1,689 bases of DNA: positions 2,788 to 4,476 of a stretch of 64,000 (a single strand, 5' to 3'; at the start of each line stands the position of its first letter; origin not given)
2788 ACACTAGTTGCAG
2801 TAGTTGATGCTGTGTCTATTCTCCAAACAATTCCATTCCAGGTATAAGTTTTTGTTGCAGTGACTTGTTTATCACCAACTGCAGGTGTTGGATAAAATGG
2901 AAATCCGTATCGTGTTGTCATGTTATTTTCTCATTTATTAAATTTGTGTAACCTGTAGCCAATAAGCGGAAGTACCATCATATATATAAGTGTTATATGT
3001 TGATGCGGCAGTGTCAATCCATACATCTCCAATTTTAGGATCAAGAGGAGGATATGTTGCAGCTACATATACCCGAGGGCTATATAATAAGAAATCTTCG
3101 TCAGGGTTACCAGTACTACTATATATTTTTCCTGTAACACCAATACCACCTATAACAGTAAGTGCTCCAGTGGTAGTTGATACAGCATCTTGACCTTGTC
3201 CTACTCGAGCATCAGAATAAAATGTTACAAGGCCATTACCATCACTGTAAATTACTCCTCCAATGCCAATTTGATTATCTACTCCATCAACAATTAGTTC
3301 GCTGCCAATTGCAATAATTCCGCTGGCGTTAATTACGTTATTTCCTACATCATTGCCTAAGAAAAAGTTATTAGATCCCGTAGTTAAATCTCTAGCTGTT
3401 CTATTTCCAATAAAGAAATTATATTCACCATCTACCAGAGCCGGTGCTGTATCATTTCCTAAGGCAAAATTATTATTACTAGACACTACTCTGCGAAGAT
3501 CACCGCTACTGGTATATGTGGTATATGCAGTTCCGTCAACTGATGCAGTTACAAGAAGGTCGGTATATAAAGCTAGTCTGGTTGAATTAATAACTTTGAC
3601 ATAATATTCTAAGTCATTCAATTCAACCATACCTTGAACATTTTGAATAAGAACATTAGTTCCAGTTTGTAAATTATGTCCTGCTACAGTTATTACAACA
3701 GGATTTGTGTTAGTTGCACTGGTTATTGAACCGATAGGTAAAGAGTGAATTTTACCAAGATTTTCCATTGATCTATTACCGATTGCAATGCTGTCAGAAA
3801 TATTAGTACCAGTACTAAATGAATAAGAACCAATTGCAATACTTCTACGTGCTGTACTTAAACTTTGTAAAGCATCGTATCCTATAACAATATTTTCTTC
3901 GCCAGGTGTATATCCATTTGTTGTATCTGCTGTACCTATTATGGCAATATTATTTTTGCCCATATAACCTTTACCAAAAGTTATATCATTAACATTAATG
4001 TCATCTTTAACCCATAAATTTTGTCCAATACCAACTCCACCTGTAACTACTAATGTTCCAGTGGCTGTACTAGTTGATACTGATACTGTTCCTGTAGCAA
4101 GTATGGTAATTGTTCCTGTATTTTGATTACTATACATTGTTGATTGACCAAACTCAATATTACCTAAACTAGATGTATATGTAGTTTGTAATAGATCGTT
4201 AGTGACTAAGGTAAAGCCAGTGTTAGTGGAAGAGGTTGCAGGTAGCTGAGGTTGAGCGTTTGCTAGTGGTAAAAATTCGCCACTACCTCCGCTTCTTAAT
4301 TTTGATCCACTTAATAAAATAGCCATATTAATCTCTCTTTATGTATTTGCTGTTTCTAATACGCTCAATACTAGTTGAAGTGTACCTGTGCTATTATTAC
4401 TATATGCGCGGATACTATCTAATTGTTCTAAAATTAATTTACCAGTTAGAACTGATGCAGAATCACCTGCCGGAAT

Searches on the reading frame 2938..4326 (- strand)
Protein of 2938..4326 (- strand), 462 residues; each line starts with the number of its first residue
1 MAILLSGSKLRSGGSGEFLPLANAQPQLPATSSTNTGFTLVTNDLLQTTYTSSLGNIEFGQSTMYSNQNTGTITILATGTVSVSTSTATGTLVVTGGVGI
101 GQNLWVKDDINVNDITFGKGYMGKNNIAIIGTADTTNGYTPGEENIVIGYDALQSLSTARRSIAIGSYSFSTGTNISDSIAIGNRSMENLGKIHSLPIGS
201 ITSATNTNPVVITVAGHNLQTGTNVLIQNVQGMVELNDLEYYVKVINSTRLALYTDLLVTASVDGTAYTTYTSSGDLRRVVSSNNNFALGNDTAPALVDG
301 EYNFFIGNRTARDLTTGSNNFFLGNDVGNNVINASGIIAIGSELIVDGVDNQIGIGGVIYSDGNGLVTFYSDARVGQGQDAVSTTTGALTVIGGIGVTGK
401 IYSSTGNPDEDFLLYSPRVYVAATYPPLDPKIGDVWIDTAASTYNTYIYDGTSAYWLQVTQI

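Call 108: search_protein_families(library=pfam, proteins=[window:2938-4326:-], max_evalue=0.001)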
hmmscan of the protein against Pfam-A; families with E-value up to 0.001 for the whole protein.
window:2938-4326:- (462 aa): 1 family
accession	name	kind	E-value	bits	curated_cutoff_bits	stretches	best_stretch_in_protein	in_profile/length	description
PF16190.11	E1_FCCH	-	1.5e-07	31.8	29.5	1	215-275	12-64/70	Ubiquitin-activating enzyme E1 FCCH domain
